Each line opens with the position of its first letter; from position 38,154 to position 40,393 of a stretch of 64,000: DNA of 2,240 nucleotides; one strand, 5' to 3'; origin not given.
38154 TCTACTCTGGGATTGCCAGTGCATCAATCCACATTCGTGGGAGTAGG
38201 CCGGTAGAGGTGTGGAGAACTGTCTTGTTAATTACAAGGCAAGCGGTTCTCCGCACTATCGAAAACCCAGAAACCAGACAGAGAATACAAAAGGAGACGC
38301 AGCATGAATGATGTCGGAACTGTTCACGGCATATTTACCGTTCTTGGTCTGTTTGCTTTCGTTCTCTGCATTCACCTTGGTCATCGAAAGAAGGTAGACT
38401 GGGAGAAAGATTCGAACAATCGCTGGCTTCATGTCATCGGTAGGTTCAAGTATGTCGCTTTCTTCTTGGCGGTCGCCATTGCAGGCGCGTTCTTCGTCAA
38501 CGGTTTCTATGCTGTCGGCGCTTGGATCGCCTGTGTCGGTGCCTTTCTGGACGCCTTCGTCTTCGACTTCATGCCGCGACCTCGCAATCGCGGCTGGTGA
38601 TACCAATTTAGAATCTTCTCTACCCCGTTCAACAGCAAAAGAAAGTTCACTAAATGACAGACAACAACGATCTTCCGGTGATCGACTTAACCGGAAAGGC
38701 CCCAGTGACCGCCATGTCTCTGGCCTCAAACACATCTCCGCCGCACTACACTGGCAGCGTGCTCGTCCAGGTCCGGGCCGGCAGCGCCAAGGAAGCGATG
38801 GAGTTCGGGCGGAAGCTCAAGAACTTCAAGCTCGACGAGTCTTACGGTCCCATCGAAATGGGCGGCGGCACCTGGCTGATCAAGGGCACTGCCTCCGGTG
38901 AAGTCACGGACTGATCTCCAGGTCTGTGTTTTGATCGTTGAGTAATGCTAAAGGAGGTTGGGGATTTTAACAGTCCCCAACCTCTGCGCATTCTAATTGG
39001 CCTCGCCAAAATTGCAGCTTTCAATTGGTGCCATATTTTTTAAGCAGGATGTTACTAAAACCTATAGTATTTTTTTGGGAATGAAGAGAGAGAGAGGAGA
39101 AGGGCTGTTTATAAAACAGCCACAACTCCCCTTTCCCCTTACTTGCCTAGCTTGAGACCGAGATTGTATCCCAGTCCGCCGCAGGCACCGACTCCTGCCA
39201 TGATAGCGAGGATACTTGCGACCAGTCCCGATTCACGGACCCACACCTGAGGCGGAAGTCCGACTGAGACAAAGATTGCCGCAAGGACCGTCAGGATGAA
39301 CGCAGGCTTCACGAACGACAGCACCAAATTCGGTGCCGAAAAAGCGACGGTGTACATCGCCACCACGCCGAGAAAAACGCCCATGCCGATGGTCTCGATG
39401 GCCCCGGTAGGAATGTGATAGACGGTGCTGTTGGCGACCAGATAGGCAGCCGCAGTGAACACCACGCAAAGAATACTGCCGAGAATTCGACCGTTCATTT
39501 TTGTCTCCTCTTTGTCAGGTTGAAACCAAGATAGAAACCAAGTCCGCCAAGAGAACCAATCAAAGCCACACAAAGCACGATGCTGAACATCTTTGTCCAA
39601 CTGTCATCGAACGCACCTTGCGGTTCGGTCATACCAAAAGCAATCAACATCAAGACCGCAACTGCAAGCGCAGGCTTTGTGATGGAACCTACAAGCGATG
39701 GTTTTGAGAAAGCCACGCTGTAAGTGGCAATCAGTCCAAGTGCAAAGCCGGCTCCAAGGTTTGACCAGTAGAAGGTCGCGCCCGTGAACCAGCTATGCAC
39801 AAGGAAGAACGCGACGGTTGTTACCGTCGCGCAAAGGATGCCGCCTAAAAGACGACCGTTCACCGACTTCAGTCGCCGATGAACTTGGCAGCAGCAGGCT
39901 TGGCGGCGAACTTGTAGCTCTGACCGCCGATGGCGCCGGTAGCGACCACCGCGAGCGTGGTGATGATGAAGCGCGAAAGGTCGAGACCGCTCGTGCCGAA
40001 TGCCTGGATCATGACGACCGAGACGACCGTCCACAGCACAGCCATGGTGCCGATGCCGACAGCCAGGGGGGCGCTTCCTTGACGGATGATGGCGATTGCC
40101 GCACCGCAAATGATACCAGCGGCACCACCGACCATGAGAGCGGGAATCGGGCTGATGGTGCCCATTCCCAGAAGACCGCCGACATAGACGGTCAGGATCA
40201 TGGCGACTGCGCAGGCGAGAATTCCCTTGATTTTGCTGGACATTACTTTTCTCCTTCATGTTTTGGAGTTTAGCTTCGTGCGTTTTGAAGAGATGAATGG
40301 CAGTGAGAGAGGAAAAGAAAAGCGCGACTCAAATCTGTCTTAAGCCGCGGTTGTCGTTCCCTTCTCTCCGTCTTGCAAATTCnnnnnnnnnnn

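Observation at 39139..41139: Tandem array of five paralogous four-TM mini-proteins with translational coupling: a candidate novel membrane module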

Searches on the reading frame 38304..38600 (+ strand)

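Call 3: search_protein_families(library=pfam, proteins=[window:38304-38600:+], max_evalue=1)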
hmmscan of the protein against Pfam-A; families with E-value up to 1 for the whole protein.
window:38304-38600:+ (98 aa): 0 families

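Call 4: search_protein_families(library=ncbifam, proteins=[window:38304-38600:+], max_evalue=1)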
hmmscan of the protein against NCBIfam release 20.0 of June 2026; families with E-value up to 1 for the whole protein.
window:38304-38600:+ (98 aa): 3 families
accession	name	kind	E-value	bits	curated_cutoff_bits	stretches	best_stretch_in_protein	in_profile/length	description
TIGR02741.1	TraQ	equivalog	0.0089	16.2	111.6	1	39-78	22-66/93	type-F conjugative transfer system pilin chaperone TraQ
NF047332.1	Chlamy_GarD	equivalog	0.19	10.9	100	1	7-78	198-237/302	inclusion membrane protein GarD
NF010287.0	PRK13727.1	equivalog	0.33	11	105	1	40-78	24-67/82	type-F conjugative transfer system pilin chaperone TraQ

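Call 56: search_protein_families(library=padloc, proteins=[window:38304-38600:+], max_evalue=0.1)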
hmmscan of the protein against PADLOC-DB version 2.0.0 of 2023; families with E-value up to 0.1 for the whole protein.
window:38304-38600:+ (98 aa): 0 families

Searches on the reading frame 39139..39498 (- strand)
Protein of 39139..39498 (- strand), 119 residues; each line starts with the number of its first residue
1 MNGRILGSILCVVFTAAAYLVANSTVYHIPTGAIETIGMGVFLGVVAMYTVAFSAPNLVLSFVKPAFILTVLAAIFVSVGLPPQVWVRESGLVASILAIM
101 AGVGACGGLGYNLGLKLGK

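Call 3: search_protein_families(library=pfam, proteins=[window:39139-39498:-], max_evalue=1)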
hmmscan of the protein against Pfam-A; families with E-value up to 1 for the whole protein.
window:39139-39498:- (119 aa): 1 family
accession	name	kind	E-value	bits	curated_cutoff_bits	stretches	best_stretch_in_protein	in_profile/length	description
PF03239.20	FTR1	-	0.14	11.9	25.3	1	12-93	139-215/284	Iron permease FTR1 family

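Call 4: search_protein_families(library=ncbifam, proteins=[window:39139-39498:-], max_evalue=1)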
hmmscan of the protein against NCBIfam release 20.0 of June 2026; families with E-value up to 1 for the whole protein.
window:39139-39498:- (119 aa): 2 families
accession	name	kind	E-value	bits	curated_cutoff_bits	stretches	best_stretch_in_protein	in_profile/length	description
NF007087.1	PRK09541.1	subfamily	0.087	13.3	162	1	7-63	35-88/110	EmrE family multidrug efflux SMR transporter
NF008619.0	PRK11598.1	equivalog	0.73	8.2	660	1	13-93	17-99/546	phosphoethanolamine transferase EptA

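Call 8: find_encoding_contigs(protein=window:39139-39498:-, flank=10000, max_places=6)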
Protein window:39139-39498:- (119 aa): 5 contigs read that carry it; 5 places shown.
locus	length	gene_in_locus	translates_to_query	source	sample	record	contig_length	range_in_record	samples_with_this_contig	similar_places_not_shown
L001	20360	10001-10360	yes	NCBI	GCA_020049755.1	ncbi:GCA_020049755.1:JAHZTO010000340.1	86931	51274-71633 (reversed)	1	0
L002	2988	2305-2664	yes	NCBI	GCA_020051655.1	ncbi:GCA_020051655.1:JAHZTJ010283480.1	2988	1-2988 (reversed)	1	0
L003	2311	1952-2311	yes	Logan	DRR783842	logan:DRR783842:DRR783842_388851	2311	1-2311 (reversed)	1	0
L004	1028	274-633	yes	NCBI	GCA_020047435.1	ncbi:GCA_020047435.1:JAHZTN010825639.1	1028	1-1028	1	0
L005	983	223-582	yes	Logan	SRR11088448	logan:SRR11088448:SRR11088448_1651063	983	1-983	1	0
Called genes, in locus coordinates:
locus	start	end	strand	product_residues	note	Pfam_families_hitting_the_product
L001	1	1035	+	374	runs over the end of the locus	-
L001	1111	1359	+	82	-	-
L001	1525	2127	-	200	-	-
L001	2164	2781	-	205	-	-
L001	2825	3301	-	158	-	-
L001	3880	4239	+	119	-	PF04020:Phage_holin_4_2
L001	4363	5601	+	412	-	PF05977:MFS_3, PF13347:MFS_2, PF07690:MFS_1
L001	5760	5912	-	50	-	-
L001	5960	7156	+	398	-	-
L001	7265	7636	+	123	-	-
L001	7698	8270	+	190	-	-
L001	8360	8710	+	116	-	-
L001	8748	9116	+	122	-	-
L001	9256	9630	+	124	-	-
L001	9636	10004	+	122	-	-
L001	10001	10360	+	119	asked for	-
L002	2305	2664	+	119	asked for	-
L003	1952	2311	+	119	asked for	?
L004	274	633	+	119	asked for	-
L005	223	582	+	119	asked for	-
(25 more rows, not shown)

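Call 9: find_homologous_proteins(query=A1, max_evalue=0.001)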
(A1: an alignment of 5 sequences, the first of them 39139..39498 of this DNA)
Query A1 (5 sequences) (119 aa, profile of the alignment): 32 proteins with E <= 0.001 among 8000 candidates.
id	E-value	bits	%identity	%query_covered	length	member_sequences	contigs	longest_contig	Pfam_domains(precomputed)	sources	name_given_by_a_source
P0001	1.6e-39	153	39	100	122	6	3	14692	-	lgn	-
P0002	1.4e-36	143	32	32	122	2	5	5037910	-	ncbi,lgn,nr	ncbi:MAG: hypothetical protein IPG59_12585 [Candidatus Melainabacteria bacterium]|nr:MAG: hypothetic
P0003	5.4e-33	132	-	-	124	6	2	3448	-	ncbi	-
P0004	1.3e-32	130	30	50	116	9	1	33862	-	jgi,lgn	-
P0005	1.4e-31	127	100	100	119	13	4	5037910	-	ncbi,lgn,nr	ncbi:MAG: hypothetical protein IPG59_12570 [Candidatus Melainabacteria bacterium]|nr:MAG: hypothetic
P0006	3.4e-31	126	45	18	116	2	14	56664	-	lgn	-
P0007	1.8e-30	124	50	17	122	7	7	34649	-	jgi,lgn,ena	-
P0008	5.4e-30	122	45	17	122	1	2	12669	-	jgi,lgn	-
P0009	1.0e-29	121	41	18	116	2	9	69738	-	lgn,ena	-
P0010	3.0e-27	113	64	9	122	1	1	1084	-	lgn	-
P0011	7.0e-27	112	31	96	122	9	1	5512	-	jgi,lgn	jgi:hypothetical protein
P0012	1.2e-26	111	85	100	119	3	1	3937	-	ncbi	-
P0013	1.7e-26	111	28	96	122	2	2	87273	-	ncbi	-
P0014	5.2e-26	109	30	96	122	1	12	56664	-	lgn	-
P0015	6.6e-26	109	29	96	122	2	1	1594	-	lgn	-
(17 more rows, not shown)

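Call 56: search_protein_families(library=padloc, proteins=[window:39139-39498:-], max_evalue=0.1)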
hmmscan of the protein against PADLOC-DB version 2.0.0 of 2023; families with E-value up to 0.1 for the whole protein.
window:39139-39498:- (119 aa): 0 families

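Call 82: search_protein_families(library=phrogs, proteins=[window:39139-39498:-], max_evalue=0.1)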
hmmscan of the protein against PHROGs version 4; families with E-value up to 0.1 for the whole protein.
window:39139-39498:- (119 aa): 1 family
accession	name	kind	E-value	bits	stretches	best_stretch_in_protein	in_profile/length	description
phrog_4503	-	unknown function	0.066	13.9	0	69-90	5-26/50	-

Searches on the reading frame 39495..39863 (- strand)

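Call 3: search_protein_families(library=pfam, proteins=[window:39495-39863:-], max_evalue=1)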
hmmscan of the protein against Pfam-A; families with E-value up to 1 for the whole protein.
window:39495-39863:- (122 aa): 2 families
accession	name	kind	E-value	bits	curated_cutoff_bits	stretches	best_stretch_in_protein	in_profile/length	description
PF06836.17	DUF1240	-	0.033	15.3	24.3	1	50-118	3-70/95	Protein of unknown function (DUF1240)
PF01757.29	Acyl_transf_3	-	0.1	12.1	31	1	6-111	155-262/326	Acyltransferase domain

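Call 4: search_protein_families(library=ncbifam, proteins=[window:39495-39863:-], max_evalue=1)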
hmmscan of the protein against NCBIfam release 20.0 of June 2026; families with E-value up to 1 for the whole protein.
window:39495-39863:- (122 aa): 2 families
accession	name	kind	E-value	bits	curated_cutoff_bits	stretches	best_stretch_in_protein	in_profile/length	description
TIGR01152.1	psbD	equivalog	0.0002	20.6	600.6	1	15-115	38-131/352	photosystem II D2 protein (photosystem q(a) protein)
NF052499.1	MnslTaseMT1671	equivalog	0.1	11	900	1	12-71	76-138/523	mannosyltransferase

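Call 56: search_protein_families(library=padloc, proteins=[window:39495-39863:-], max_evalue=0.1)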
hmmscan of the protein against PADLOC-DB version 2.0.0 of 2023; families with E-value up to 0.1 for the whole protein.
window:39495-39863:- (122 aa): 0 families

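Call 82: search_protein_families(library=phrogs, proteins=[window:39495-39863:-], max_evalue=0.1)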
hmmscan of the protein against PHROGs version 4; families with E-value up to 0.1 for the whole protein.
window:39495-39863:- (122 aa): 0 families

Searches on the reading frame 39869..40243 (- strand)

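Call 3: search_protein_families(library=pfam, proteins=[window:39869-40243:-], max_evalue=1)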
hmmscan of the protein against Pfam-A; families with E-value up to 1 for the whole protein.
window:39869-40243:- (124 aa): 1 family
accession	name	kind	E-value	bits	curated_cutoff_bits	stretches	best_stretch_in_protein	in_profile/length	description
PF18183.6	SLATT_2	-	0.45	10.8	25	1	35-86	50-103/192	SMODS and SLOG-associating 2TM effector domain 2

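Call 4: search_protein_families(library=ncbifam, proteins=[window:39869-40243:-], max_evalue=1)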
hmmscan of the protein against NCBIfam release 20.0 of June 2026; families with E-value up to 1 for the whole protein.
window:39869-40243:- (124 aa): 0 families

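Call 56: search_protein_families(library=padloc, proteins=[window:39869-40243:-], max_evalue=0.1)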
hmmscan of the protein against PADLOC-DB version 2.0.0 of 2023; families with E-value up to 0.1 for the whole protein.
window:39869-40243:- (124 aa): 0 families

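Call 82: search_protein_families(library=phrogs, proteins=[window:39869-40243:-], max_evalue=0.1)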
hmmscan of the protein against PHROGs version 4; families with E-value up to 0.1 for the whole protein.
window:39869-40243:- (124 aa): 0 families
